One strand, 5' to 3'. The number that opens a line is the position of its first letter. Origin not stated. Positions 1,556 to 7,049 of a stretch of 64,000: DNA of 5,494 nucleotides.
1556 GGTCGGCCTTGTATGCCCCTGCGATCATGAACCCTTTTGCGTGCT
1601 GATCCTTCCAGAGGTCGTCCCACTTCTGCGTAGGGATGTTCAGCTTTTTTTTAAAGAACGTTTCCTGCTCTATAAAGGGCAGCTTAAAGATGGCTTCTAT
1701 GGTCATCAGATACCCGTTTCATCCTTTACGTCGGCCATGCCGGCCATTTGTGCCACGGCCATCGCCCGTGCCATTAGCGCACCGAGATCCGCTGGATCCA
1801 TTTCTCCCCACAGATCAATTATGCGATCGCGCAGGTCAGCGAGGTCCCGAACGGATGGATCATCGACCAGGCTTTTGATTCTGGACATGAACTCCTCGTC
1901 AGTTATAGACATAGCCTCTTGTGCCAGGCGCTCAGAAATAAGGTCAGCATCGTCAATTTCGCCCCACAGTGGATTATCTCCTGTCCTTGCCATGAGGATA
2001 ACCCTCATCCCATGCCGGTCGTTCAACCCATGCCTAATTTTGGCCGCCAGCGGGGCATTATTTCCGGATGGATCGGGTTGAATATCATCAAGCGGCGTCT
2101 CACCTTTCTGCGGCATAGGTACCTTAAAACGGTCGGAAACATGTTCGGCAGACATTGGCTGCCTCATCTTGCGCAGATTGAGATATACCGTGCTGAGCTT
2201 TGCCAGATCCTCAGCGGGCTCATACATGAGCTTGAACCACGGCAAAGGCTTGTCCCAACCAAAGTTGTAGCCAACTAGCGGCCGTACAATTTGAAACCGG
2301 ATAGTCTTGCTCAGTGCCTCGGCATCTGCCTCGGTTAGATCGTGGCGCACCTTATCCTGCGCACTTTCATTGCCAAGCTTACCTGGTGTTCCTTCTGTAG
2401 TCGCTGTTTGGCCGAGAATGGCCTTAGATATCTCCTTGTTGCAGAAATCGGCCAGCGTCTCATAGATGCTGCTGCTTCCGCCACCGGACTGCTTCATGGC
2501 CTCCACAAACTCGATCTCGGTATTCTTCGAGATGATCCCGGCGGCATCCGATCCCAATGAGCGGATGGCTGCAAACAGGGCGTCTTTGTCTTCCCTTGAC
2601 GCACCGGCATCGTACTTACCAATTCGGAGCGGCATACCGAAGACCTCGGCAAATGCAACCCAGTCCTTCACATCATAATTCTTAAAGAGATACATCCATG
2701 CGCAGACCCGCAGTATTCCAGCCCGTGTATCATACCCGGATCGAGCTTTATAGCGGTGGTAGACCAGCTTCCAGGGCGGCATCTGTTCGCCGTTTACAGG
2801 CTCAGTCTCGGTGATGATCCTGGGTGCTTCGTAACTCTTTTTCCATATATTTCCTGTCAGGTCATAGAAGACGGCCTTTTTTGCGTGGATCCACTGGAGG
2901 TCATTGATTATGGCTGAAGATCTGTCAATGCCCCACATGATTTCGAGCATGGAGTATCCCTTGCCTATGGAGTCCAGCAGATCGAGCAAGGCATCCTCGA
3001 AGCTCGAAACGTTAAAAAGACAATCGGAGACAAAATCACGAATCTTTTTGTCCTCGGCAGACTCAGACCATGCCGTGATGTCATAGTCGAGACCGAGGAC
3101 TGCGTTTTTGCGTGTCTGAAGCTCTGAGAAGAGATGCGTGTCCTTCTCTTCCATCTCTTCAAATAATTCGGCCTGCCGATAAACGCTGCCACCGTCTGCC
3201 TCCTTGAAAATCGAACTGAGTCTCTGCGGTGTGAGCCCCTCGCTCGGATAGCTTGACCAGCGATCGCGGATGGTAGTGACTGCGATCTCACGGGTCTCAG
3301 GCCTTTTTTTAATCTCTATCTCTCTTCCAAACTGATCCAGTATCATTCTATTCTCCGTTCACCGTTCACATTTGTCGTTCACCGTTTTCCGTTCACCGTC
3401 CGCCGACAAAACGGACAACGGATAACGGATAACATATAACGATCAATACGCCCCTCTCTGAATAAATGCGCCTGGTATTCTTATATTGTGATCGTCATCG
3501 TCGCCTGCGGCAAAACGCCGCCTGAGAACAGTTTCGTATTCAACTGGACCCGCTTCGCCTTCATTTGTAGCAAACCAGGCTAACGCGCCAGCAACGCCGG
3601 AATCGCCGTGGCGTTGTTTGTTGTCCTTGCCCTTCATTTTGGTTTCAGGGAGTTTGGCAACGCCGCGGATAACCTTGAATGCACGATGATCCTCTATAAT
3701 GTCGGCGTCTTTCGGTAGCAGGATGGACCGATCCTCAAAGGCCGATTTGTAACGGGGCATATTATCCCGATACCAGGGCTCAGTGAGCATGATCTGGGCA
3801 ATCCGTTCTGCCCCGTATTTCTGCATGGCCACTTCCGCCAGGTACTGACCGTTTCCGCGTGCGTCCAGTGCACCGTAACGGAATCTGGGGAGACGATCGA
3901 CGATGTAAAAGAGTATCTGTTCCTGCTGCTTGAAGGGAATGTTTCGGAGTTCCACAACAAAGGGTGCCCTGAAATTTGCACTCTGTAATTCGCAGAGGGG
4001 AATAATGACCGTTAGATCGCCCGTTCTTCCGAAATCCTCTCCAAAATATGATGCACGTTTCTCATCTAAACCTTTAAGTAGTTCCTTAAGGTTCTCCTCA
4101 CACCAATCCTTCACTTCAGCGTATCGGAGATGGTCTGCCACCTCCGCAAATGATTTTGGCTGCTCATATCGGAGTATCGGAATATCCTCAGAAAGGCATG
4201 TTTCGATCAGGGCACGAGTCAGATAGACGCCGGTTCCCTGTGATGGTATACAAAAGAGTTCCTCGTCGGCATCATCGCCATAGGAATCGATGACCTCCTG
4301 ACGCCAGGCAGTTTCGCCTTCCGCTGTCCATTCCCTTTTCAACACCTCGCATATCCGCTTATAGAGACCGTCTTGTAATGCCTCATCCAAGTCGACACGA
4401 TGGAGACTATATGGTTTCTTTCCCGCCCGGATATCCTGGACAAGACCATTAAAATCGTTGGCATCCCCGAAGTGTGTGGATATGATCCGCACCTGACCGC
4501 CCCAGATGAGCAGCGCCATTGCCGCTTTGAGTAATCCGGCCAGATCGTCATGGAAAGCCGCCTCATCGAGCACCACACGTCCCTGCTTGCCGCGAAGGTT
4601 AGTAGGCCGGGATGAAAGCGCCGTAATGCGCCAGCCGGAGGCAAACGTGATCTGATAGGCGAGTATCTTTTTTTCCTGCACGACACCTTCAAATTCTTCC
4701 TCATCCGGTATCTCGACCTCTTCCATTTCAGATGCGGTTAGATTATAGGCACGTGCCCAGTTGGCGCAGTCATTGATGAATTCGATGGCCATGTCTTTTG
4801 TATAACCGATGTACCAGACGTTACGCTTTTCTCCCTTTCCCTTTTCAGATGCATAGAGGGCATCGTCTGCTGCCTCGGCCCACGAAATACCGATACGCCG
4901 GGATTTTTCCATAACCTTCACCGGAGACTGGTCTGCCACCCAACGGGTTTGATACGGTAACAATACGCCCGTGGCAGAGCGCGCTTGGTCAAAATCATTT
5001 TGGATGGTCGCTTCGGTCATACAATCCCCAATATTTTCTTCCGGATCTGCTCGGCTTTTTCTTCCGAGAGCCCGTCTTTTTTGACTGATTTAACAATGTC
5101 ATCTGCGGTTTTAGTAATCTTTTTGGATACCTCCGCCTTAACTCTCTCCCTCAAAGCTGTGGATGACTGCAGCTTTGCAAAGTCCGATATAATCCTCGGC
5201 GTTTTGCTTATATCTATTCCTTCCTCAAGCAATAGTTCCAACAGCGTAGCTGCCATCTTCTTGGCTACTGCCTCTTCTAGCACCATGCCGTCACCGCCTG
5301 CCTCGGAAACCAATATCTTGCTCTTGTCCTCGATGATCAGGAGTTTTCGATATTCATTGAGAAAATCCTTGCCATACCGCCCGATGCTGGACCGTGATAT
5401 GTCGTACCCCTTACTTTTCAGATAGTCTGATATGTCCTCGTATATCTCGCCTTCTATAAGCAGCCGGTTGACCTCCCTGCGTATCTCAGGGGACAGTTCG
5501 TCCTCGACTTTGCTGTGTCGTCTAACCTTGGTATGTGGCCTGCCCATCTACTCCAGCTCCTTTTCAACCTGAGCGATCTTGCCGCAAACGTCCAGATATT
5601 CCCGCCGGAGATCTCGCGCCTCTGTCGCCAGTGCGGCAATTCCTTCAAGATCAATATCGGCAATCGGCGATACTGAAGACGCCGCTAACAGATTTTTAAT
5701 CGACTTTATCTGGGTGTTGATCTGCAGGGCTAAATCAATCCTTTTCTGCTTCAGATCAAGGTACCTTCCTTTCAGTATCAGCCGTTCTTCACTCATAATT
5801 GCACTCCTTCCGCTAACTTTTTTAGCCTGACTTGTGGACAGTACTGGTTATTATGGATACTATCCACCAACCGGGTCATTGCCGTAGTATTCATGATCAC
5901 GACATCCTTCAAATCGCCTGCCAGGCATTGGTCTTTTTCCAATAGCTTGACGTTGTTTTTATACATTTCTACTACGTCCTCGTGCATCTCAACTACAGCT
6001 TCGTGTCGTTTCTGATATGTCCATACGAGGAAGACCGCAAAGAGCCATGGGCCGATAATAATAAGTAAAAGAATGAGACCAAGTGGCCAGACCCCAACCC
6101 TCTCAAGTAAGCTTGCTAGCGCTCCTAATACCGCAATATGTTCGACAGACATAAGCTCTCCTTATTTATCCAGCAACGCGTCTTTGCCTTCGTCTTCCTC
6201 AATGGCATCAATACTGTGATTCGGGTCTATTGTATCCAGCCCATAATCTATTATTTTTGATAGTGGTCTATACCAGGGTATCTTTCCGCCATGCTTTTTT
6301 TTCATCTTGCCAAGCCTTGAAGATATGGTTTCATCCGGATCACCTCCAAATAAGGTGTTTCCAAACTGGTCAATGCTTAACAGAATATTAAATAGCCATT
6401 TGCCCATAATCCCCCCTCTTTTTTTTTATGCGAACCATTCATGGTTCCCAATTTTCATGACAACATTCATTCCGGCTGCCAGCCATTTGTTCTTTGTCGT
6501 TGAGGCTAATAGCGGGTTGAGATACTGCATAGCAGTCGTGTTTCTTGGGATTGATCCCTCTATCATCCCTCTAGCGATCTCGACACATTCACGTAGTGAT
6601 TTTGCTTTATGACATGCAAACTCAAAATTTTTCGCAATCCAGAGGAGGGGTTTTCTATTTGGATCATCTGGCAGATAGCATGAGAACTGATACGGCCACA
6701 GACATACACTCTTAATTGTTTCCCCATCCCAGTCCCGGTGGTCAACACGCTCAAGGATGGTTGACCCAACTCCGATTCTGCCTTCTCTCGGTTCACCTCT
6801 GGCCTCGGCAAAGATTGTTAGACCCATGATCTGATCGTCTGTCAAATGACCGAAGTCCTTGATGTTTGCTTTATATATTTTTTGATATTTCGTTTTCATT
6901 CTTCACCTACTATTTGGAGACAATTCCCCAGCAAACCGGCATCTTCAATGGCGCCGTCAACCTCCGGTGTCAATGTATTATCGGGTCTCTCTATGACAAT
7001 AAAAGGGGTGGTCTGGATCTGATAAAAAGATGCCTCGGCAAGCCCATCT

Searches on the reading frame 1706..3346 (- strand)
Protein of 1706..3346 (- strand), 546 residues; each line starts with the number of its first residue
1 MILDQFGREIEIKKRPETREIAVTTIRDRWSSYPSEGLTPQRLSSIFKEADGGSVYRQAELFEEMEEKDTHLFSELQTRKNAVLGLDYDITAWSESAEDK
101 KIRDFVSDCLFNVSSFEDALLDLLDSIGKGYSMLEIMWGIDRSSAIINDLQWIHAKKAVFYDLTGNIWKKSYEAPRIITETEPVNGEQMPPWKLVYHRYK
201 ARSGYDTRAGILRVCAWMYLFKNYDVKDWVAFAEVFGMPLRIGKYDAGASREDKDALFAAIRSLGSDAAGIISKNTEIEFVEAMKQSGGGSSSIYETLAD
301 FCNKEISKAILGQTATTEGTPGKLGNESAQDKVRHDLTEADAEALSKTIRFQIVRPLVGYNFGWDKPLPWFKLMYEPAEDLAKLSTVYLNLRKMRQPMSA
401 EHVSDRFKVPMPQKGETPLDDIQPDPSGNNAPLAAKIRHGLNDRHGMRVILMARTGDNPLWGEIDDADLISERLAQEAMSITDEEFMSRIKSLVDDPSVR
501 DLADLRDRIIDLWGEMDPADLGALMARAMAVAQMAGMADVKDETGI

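Call 85: search_protein_families(library=phrogs, proteins=[window:1706-3346:-], max_evalue=0.00001)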
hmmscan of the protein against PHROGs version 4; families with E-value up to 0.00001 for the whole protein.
window:1706-3346:- (546 aa): 6 families
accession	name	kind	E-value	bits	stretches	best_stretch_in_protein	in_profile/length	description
phrog_113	-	head and packaging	9.2e-128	429.2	1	2-543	13-518/1272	portal protein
phrog_10231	-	unknown function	1.4e-34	120.7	1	284-540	10-254/256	-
phrog_25139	-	unknown function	1.4e-32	113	1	189-289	1-101/108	-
phrog_35074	-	unknown function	1.4e-20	73.9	1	219-432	178-382/890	-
phrog_23254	-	unknown function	8.8e-19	69.1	1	29-140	30-142/154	-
phrog_24033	-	unknown function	2.4e-14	54.6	1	2-103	4-106/111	-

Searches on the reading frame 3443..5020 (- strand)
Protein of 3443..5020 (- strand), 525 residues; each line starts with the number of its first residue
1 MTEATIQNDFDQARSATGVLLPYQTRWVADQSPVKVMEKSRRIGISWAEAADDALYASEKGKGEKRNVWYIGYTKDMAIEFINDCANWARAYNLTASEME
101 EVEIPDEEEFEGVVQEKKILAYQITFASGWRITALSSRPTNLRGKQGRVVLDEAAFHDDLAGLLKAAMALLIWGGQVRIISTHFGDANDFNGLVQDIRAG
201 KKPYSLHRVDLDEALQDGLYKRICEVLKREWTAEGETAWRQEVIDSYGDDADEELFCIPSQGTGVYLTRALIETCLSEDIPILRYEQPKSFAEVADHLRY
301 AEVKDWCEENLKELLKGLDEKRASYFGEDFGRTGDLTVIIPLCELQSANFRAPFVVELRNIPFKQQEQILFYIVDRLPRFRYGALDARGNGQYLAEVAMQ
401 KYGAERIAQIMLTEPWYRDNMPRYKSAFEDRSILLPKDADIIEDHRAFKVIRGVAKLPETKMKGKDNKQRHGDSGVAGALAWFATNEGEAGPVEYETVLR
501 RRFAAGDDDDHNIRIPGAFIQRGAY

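Call 85: search_protein_families(library=phrogs, proteins=[window:3443-5020:-], max_evalue=0.00001)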
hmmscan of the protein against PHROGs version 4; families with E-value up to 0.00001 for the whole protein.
window:3443-5020:- (525 aa): 3 families
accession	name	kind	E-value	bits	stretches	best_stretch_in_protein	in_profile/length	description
phrog_2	-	head and packaging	5.5e-32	112.4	1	20-493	266-597/807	terminase large subunit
phrog_11208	-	unknown function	3.6e-31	108.2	1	407-510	2-104/115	-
phrog_5909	-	head and packaging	4.8e-10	40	0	321-482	105-265/285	terminase large subunit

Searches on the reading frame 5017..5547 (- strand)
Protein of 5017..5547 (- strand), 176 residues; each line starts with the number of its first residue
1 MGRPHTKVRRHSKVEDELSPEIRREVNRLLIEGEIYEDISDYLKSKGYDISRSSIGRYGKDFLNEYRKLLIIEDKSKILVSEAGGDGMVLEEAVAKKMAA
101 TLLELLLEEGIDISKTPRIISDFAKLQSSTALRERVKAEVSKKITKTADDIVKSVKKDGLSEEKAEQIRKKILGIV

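Call 85: search_protein_families(library=phrogs, proteins=[window:5017-5547:-], max_evalue=0.00001)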
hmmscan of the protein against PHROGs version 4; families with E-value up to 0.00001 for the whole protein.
window:5017-5547:- (176 aa): 2 families
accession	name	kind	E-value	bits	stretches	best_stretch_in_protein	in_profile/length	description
phrog_426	-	head and packaging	6.8e-24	86.1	1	9-175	3-182/184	terminase small subunit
phrog_1007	-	unknown function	1.5e-06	28.9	1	11-60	12-61/233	-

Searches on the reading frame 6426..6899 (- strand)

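Call 85: search_protein_families(library=phrogs, proteins=[window:6426-6899:-], max_evalue=0.00001)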
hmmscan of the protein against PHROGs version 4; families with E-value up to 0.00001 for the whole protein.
window:6426-6899:- (157 aa): 2 families
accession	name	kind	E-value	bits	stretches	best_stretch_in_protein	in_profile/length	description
phrog_938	-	lysis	2.5e-09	35.8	1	19-156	50-170/2185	endolysin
phrog_14642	-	lysis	2e-06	28.4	0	20-73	101-153/215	endolysin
